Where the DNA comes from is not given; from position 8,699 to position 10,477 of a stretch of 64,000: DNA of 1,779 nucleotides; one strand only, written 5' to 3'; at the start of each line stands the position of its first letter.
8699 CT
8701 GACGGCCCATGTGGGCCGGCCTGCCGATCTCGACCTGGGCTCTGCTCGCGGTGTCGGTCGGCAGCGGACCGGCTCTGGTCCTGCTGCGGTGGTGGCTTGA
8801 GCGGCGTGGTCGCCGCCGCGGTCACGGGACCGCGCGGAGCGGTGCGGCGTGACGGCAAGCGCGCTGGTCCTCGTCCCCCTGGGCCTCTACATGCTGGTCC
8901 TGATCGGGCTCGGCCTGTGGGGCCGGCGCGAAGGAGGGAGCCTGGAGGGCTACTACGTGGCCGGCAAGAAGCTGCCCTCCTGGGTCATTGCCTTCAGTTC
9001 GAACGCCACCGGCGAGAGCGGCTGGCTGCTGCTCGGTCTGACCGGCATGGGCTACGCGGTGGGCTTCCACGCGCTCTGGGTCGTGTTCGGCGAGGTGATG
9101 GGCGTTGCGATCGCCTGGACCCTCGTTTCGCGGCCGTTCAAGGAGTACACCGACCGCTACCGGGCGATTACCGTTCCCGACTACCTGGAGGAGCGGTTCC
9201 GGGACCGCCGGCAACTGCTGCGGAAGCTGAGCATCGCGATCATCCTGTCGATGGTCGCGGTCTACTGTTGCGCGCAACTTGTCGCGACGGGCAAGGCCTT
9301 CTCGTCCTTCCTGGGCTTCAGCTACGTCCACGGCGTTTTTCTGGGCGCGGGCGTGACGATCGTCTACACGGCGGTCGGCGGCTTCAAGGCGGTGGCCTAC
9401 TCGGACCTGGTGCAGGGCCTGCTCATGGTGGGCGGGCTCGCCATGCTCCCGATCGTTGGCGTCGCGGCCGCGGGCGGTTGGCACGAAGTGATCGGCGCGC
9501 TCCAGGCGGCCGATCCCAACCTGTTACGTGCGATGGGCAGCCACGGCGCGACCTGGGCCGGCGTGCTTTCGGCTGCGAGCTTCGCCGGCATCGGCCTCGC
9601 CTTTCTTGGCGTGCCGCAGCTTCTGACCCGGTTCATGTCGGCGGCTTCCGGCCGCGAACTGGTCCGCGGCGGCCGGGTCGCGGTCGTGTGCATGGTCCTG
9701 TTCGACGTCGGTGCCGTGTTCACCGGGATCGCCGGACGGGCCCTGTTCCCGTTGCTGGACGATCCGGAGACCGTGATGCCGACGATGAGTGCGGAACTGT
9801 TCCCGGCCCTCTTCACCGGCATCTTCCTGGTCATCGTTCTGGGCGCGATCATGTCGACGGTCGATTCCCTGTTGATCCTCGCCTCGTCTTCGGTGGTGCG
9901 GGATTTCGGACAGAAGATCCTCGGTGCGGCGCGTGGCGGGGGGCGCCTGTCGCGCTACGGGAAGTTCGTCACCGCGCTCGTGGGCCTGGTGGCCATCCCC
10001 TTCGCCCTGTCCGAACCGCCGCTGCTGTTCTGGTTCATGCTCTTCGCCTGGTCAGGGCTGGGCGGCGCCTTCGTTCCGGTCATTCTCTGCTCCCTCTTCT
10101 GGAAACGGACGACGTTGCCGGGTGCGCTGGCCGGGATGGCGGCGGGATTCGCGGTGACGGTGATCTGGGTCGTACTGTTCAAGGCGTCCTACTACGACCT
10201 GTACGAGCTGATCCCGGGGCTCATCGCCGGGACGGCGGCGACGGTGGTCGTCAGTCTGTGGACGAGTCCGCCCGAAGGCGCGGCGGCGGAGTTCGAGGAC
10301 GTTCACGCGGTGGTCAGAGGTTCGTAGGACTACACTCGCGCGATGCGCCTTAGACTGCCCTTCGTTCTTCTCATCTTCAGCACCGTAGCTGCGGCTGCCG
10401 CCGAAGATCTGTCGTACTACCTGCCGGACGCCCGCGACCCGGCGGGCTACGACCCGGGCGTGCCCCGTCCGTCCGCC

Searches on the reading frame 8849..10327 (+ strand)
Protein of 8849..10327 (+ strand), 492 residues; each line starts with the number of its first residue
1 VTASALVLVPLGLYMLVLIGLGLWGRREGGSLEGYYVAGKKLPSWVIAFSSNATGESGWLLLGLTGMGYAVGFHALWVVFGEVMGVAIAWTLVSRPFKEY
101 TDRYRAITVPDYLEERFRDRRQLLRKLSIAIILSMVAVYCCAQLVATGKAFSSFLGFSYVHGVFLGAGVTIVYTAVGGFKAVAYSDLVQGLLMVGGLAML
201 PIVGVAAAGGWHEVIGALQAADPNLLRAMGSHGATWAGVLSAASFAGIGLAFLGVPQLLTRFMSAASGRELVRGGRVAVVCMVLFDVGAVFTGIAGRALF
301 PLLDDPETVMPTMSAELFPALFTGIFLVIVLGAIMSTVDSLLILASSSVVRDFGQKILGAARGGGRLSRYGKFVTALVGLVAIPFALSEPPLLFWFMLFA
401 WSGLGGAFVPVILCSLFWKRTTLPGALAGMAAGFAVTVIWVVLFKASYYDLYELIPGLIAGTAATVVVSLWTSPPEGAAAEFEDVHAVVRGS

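Call 7: search_protein_families(library=pfam, proteins=[window:8849-10327:+])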
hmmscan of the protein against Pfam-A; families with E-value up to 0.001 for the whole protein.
window:8849-10327:+ (492 aa): 1 family
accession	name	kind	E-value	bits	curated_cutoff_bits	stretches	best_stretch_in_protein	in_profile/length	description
PF00474.23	SSF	-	3.3e-78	263.8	22.8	1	35-433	1-406/406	Sodium:solute symporter family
